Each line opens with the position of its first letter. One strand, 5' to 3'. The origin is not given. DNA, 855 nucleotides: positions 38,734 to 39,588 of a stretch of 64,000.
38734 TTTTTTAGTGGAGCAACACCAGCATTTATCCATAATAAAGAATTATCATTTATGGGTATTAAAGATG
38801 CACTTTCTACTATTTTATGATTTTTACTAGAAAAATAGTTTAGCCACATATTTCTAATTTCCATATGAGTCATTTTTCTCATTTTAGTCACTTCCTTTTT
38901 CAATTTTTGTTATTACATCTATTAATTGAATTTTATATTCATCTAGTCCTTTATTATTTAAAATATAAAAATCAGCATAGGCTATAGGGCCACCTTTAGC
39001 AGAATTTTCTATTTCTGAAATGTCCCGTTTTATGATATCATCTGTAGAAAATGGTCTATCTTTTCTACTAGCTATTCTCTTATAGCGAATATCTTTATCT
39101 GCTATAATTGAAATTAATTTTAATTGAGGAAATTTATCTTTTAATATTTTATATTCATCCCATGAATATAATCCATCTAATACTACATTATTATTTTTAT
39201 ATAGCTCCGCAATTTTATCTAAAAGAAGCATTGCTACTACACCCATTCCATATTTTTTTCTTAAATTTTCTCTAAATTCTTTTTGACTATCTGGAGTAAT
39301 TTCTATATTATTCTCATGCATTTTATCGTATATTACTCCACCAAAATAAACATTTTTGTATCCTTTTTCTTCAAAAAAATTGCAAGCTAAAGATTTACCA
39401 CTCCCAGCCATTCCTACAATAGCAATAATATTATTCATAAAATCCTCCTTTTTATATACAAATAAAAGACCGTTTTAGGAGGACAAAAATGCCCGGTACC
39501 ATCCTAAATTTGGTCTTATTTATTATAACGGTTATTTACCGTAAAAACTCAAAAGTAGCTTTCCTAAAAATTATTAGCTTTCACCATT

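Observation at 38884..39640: Ala-specifier T-box leader governing an operon in which a P-loop kinase-like gene precedes alaS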

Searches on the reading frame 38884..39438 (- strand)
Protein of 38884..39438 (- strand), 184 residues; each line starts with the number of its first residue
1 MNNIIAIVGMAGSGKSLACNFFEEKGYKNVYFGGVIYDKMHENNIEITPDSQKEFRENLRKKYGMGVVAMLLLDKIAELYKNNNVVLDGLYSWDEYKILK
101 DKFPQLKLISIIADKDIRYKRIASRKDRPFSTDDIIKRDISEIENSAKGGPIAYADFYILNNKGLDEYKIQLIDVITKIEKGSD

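Call 7: search_protein_families(library=pfam, proteins=[window:38884-39438:-], max_evalue=0.01)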
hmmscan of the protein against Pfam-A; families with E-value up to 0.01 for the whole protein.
window:38884-39438:- (184 aa): 4 families
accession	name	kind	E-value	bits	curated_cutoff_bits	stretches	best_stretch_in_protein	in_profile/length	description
PF13238.12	AAA_18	-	2.8e-12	47.6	29.4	1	5-128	1-114/128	AAA domain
PF13207.12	AAA_17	-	2.7e-07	31.4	27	1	8-133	1-130/136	AAA domain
PF01121.26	CoaE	-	0.0041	17.3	27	0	4-30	2-28/180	Dephospho-CoA kinase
PF13401.12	AAA_22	-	0.0071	17.1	27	0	3-65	6-60/130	AAA domain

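Call 8: search_protein_families(library=ncbifam, proteins=[window:38884-39438:-], max_evalue=1)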
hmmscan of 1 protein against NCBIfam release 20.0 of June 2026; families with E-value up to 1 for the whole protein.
window:38884-39438:- (184 aa): 14 families
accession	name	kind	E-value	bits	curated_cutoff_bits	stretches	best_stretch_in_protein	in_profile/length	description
NF006226.0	PRK08356.1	equivalog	7.2e-12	45.4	189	1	3-179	6-193/195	hypothetical protein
NF041025.1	antiphage_deaminase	equivalog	5.4e-06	25.5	400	1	57-172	69-202/437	anti-phage dCTP deaminase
TIGR02173.1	cyt_kin_arch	equivalog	1.8e-05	24.8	102.1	1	4-148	2-135/169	(d)CMP kinase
TIGR02322.1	phosphon_PhnN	equivalog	0.0031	17.2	156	1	79-177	87-177/179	phosphonate metabolism protein/1,5-bisphosphokinase (PRPP-forming) PhnN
NF047578.1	opine_ATP_CntD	equivalog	0.0046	16.2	380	1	3-65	31-89/266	staphylopine uptake ABC transporter ATP-binding protein CntD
TIGR00152.1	TIGR00152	equivalog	0.0049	16.7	65.55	1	4-46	1-43/188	dephospho-CoA kinase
NF003828.1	PRK05416.1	equivalog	0.0053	16.3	244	1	4-30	1-27/278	RNase adapter RapZ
NF047576.1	opine_ATP_CntF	equivalog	0.0057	15.9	385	1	3-98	31-123/264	staphylopine uptake ABC transporter ATP-binding protein CntF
NF011099.0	PRK14526.1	equivalog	0.011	15.4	223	1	8-126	6-123/211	adenylate kinase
NF003122.0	PRK04040.1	equivalog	0.021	14.3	155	1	2-47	2-50/189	adenylate kinase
NF050078.1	pilus_FilB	exception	0.026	13.9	475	1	37-98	42-106/277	putative pilus system C39 family peptidase FilB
TIGR02770.1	nickel_nikD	equivalog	0.028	13.8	318.7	1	1-20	11-30/230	nickel import ATP-binding protein NikD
TIGR01313.1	therm_gnt_kin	subfamily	0.034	13.9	113.75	1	7-144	3-133/164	gluconokinase, GntK/IdnK-type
NF011899.0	PRK15372.1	equivalog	0.073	12.6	621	1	2-43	169-211/322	SPI-2 type III secretion system effector SseI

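Call 9: search_solved_structures(query=window:38887-39438:-, max_evalue=1, show_alignments=2)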
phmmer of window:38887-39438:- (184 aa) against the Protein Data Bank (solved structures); distinct sequences matched with E-value up to 1: 7.
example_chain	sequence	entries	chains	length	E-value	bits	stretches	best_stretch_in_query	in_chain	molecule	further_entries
3lw7_A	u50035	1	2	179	1.2e-15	61.3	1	4-178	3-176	Adenylate kinase related protein (AdkA-like)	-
3h0k_A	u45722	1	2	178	1.3e-15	61.2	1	4-178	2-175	UPF0200 protein SSO1041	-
6fqx_A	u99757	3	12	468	0.096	16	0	64-115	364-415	6-phosphogluconate dehydrogenase, decarboxylating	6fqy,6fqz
8dv0_A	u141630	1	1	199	0.11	15.8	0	5-168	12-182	Dephospho-CoA kinase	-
1ki9_A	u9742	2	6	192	0.73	13.1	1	2-89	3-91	adenylate kinase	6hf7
1kht_A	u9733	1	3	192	0.77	13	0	2-88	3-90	adenylate kinase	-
3rrw_A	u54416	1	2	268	0.93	12.8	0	115-162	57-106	Thylakoid lumenal 29 kDa protein, chloroplastic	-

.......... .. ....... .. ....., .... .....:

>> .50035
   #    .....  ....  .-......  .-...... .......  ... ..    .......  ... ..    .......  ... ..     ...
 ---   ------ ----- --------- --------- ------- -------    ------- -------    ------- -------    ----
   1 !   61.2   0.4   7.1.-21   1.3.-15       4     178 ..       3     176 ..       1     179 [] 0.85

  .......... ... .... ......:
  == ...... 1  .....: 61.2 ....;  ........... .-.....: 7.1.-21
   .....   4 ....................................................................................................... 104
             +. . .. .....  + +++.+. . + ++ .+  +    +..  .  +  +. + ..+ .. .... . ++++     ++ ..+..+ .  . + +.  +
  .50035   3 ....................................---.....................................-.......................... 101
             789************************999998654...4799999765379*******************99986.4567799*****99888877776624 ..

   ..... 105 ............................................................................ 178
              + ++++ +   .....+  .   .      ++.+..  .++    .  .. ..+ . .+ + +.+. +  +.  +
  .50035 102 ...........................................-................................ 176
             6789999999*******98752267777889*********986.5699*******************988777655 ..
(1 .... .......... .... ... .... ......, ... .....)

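Call 10: find_homologous_proteins(query=window:38887-39438:-, max_evalue=0.00001)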
Query window:38887-39438:- (184 aa): 4804 proteins with E <= 0.00001 among 4914 candidates; the best 120 are listed.
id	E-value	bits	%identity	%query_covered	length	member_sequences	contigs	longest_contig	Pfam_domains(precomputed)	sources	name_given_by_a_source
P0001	7.9e-115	399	100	100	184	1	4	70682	PF13207.13,PF13238.13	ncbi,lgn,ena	-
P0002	4.0e-86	306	74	100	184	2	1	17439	PF13207.13,PF13238.13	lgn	-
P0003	1.6e-85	304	74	100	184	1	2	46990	PF13207.13,PF13238.13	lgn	-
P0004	1.5e-82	294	76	98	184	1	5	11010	PF13207.13,PF13401.13,PF13238.13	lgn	-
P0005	3.2e-81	290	73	100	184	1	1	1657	PF13207.13,PF13238.13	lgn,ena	-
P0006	8.3e-81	288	73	98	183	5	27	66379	PF13207.13,PF13238.13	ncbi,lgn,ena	-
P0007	9.8e-79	282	70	100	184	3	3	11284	PF13207.13,PF13238.13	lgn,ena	-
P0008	1.2e-78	281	72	97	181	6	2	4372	PF13207.13,PF13238.13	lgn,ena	-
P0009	1.4e-77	278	79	86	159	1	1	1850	PF13207.13,PF13238.13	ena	-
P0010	3.2e-77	277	70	100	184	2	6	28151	PF13207.13,PF13238.13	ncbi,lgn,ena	-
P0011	5.2e-77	276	72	98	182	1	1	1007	PF13207.13,PF13238.13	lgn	-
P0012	1.4e-76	275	68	98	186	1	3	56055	PF13207.13,PF13238.13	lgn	-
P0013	6.9e-76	272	69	98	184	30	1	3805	PF13207.13,PF13238.13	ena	-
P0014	2.2e-75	271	71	98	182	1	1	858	PF13207.13,PF13238.13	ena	-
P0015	5.4e-75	269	69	97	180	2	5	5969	PF13207.13,PF13238.13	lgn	-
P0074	6.4e-70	253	61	98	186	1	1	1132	PF13238.13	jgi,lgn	jgi:dephospho-CoA kinase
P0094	3.5e-69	250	63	98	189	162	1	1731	PF01121.27,PF13207.13,PF13238.13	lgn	-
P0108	2.6e-68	248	61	99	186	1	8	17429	PF01121.27,PF13207.13,PF13238.13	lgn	-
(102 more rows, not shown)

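Call 13: find_related_loci(query=A1, collection=genome_contigs, flank=5000)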
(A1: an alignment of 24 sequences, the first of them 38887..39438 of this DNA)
Query A1 (184 aa) in genome_contigs; peptide patterns used: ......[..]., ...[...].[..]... (x = any residue, [..] = any of these).
600 stretches matched a pattern (row limit reached: there are more); 375 encode a relative of the query (tblastn E <= 1e-3); the best 80 are kept; 80 distinct loci.
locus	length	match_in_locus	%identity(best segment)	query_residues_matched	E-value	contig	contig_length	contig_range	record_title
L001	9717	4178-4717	68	1-180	5e-79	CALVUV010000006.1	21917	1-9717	MAG: uncultured Bacilli bacterium isolate BRZ_BV__bin67 genome assembly, contig: BRZ_BV__NODE_2233_length_21917_cov_7.41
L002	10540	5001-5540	66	1-179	5e-77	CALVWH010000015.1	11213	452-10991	MAG: uncultured Bacilli bacterium isolate E10__bin182 genome assembly, contig: E10__k127_4197707, whole genome shotgun s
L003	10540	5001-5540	64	1-180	7e-77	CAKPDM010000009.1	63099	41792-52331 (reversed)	MAG: uncultured Bacilli bacterium isolate REFINED_METABAT215_TOP10_CONTIGS_1500_ASSEMBLY_K77_MERGED__Hadza_MoBio_hadza-I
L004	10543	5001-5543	62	1-181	9e-77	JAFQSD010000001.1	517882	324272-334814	MAG: Bacilli bacterium isolate RGIG2101 Goat_Colon-3__c54032, whole genome shotgun sequence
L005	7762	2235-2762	65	1-176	1e-74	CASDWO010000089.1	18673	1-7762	uncultured bacterium isolate SI.A50.metabat-bins.20 genome assembly, contig: SI.A50.metabat-bins.20.fa_k141_340036, whol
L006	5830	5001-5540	63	1-180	1e-73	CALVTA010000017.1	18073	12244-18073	MAG: uncultured Bacilli bacterium isolate BRZ_ES__bin111 genome assembly, contig: BRZ_ES__NODE_3953_length_18073_cov_11.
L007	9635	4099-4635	59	1-179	4e-72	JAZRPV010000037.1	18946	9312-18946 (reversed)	MAG: Bacilli bacterium isolate T1900045371_YK20190061.MAGScoT_cleanbin_000010 SGB_6857_k141_2389594, whole genome shotgu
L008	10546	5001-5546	60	1-181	4e-72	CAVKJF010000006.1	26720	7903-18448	bacterium isolate G02637-L1_cleanbin_000040 genome assembly, contig: Spades_G02637-L1_contig_673, whole genome shotgun s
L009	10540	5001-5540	63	1-180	2e-70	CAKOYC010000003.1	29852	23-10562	MAG: uncultured Bacilli bacterium isolate REFINED_METABAT215_TOP10_CONTIGS_1500_ASSEMBLY_K77_MERGED__Hadza_MoBio_hadza-A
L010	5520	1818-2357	63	1-180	7e-70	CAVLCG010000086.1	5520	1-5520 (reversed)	bacterium isolate G02639-L1_cleanbin_000022 genome assembly, contig: Spades_G02639-L1_contig_4134, whole genome shotgun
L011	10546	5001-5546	57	1-181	9e-68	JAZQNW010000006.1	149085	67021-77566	MAG: Bacilli bacterium isolate T1900045244_TH20190014.MAGScoT_cleanbin_000015 SGB_5603_k141_1323593, whole genome shotgu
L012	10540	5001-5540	58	1-180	2e-67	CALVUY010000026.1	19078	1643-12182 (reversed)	MAG: uncultured Bacilli bacterium isolate BRZ_EQ__bin120 genome assembly, contig: BRZ_EQ__NODE_4488_length_19078_cov_8.9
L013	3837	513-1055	57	1-181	3e-67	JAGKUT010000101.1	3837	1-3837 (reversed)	MAG: Actinomycetes bacterium isolate pig4.14 pig4_14_5882, whole genome shotgun sequence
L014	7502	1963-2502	56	1-180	4e-67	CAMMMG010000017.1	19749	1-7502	MAG: uncultured Tenericutes bacterium isolate ERR4835866_bin.4_MetaWRAP_v1.1_MAG genome assembly, contig: NODE_1202_leng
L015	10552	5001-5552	55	1-183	2e-66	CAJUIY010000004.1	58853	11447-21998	MAG TPA_asm: uncultured Bacilli bacterium isolate MGBC143456 genome assembly, contig: MGBC143456.4, whole genome shotgun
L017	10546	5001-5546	58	1-181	7e-66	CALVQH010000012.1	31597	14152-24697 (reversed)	MAG: uncultured Bacilli bacterium isolate BRZ_HC__bin52 genome assembly, contig: BRZ_HC__NODE_1029_length_31597_cov_5.41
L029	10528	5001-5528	58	2-176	4e-63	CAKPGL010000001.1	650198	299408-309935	MAG: uncultured Bacilli bacterium isolate REFINED_METABAT215_TOP10_CONTIGS_1500_ASSEMBLY_K77_MERGED__Hadza_MoBio_hadza-I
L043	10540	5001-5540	56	1-181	9e-61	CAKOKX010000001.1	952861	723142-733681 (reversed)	MAG: uncultured Bacilli bacterium isolate REFINED_METABAT215_TOP10_CONTIGS_1500_ASSEMBLY_K77_MERGED__Hadza_MoBio_hadza-I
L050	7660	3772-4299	54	1-175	5e-59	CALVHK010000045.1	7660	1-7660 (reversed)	MAG: uncultured Bacilli bacterium isolate BRZ_DN__bin106 genome assembly, contig: BRZ_DN__NODE_11260_length_7660_cov_15.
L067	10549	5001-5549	48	1-182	1e-53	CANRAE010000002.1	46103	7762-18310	MAG: uncultured Bacilli bacterium isolate Lapin-016__bin57 genome assembly, contig: Lapin-016__NODE_655_length_46103_cov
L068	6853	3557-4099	49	4-179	2e-53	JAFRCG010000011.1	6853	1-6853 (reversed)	Candidatus Saccharibacteria bacterium isolate RGIG2364 Goat_Ileum-2__c106070, whole genome shotgun sequence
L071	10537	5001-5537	50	1-178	5e-52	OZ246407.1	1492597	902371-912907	MAG: uncultured Candidatus Peribacteria bacterium isolate ERP124720_co1_61 genome assembly, chromosome: 1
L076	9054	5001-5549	49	3-180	2e-51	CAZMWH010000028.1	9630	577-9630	MAG TPA_asm: uncultured Candidatus Saccharibacteria bacterium isolate SRP278969_co1_414 genome assembly, contig: NODE_10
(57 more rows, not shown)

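Call 28: search_protein_families(library=pfam, proteins=[L050:4332-6086:+, L017:5804-7312:+, L050:6076-6375:+, L043:7288-8724:+, L068:4127-6637:+, L067:8821-10191:+, L076:5587-6102:+, L011:1783-2448:+, L015:2964-3626:-], max_evalue=0.001)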
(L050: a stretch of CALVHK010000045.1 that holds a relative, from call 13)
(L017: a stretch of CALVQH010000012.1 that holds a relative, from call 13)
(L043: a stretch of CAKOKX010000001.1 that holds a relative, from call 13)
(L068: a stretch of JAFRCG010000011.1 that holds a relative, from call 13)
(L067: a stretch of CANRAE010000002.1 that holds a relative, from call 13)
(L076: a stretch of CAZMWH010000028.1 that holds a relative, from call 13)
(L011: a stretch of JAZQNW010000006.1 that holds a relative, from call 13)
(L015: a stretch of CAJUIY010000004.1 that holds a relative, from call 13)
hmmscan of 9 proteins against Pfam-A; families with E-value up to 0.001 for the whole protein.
L050:4332-6086:+ (584 aa): 3 families
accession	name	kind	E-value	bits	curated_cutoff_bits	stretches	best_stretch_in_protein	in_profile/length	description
PF00152.25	tRNA-synt_2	-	5.9e-128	426.7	25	1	121-554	2-308/308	tRNA synthetases class II (D, K and N)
PF02938.19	GAD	-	3.2e-21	75.8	23.4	1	310-403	1-94/95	GAD domain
PF01336.31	tRNA_anti-codon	-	2e-18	66.5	27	1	18-103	1-75/75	OB-fold nucleic acid binding domain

L017:5804-7312:+ (502 aa): 1 family
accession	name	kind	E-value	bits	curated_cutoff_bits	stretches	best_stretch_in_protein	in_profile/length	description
PF01425.27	Amidase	-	4e-105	352.9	27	1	40-480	1-445/445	Amidase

L050:6076-6375:+ (99 aa): 1 family
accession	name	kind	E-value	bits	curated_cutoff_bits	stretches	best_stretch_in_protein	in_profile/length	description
PF02686.20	GatC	-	2.2e-09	37.8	23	1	21-92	1-64/66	Glu-tRNAGln amidotransferase C subunit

L043:7288-8724:+ (478 aa): 2 families
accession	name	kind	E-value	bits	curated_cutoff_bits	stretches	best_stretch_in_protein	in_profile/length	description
PF02934.20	GatB_N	-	7e-106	353.9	23.4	1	10-292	2-277/277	GatB/GatE catalytic domain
PF02637.23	GatB_Yqey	-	5.1e-42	143.7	27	1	331-477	1-148/148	GatB domain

L068:4127-6637:+ (836 aa): 3 families
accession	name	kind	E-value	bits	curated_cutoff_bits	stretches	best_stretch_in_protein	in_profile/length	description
PF00476.26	DNA_pol_A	-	1.6e-141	472.1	34.3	1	461-835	2-381/381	DNA polymerase family A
PF02739.22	5_3_exonuc_N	-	7.5e-46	156.3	34.3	1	3-193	1-164/164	5'-3' exonuclease, N-terminal resolvase-like domain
PF01367.25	5_3_exonuc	-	5.6e-29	100.9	40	1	195-276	2-84/97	5'-3' exonuclease, C-terminal SAM fold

L067:8821-10191:+ (456 aa): 3 families
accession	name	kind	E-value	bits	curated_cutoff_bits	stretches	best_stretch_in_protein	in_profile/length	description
PF13393.11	tRNA-synt_His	-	8e-41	140.7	25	1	11-314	1-306/308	Histidyl-tRNA synthetase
PF03129.25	HGTP_anticodon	-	7.9e-13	48.8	21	1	340-421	7-91/94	Anticodon binding domain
PF00587.30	tRNA-synt_2b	-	4.6e-11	43.5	29.3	1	69-274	1-121/179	tRNA synthetase class II core domain (G, H, P, S and T)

L076:5587-6102:+ (171 aa): 1 family
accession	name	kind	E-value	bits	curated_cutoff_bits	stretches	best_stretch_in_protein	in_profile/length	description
PF00334.24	NDK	-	2.4e-41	141.2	27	1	9-158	1-134/135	Nucleoside diphosphate kinase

L011:1783-2448:+ (221 aa): 4 families
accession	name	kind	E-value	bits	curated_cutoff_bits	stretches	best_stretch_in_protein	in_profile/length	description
PF00265.24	TK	-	8.7e-39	133.6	20.6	1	20-202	2-176/176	Thymidine kinase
PF13604.12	AAA_30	-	1e-05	25.8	27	1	30-132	29-125/191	AAA domain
PF01637.24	ATPase_2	-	9.7e-05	22.7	33.2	1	22-106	23-121/225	ATPase domain predominantly from Archaea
PF13401.12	AAA_22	-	0.0001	23.1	27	1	25-131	11-123/130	AAA domain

L015:2964-3626:- (220 aa): 1 family
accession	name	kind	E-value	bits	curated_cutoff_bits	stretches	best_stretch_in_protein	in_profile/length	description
PF01205.25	UPF0029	-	1.8e-36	124.8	27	1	43-145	1-107/107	Uncharacterized protein family UPF0029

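Call 30: search_solved_structures(query=A1, max_evalue=0.01)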
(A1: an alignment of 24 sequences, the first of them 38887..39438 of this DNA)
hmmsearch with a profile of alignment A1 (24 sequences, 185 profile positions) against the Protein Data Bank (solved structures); distinct sequences matched with E-value up to 0.01: 3.
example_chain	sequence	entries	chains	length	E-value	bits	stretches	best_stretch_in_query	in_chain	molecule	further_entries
3lw7_A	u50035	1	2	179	1.9e-20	76.6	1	3-179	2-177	Adenylate kinase related protein (AdkA-like)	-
3h0k_A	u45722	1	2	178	2.1e-20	76.4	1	3-179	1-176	UPF0200 protein SSO1041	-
1kht_A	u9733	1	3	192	0.0053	19.7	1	2-136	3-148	adenylate kinase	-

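Call 40: search_protein_families(library=phrogs, proteins=[window:38887-39438:-, L004:4453-4998:+], max_evalue=0.001)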
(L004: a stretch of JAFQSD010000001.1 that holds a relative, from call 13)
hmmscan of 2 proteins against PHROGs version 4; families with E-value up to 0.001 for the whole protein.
window:38887-39438:- (184 aa): 3 families
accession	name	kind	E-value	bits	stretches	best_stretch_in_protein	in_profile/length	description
phrog_139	-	other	9.7e-09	36.1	1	1-181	82-265/342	deoxynucleoside monophosphate kinase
phrog_10255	-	other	2.5e-05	25.1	1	3-176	2-190/230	kinase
phrog_1815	-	other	0.00071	20.9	0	96-180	102-182/197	guanylate kinase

L004:4453-4998:+ (181 aa): 1 family
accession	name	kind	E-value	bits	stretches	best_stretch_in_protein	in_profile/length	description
phrog_139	-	other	1e-23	85.3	1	2-177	82-262/342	deoxynucleoside monophosphate kinase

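Call 41: search_protein_families(library=padloc, proteins=[window:38887-39438:-, L004:4453-4998:+], max_evalue=0.01)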
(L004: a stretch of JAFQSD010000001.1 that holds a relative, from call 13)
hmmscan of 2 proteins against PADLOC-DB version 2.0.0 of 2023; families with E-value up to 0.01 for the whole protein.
window:38887-39438:- (184 aa): 2 families
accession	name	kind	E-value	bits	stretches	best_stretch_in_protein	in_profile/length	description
PDLC02373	dCTPase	-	5.8e-13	46.6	1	4-175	156-332/630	-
PDLC04101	HerA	-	0.004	13.9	0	71-121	187-221/400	-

L004:4453-4998:+ (181 aa): 0 families

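Call 46: predict_structure(alignment_id=A1)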
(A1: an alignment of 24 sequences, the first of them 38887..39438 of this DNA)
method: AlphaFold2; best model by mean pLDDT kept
length: 184 residues; sequences in the alignment: 24
mean_pLDDT: 88.3   pTM: 0.83
mean pLDDT of the five models: 88.3, 88.1, 87.6, 85.5, 84.1
residues with pLDDT >= 90: 99; 70-90: 75; 50-70: 9; < 50: 1
segments of 3 or more residues with pLDDT < 50: none
pLDDT, mean of each block of 10 residues (from residue 1): 93 92 97 88 87 85 88 96 94 90 95 91 79 83 68 85 94 94 64
secondary structure, 60 per line:
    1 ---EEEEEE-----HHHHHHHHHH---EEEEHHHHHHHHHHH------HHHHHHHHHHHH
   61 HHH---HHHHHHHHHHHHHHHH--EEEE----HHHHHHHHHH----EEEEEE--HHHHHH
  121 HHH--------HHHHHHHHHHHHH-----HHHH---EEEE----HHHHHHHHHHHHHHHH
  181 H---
elements in order: E4-9 H15-24 E28-31 H32-42 H49-63 H67-82 E85-88 H93-102 E107-112 H115-123 H132-144 H150-153 E157-160 H165-181
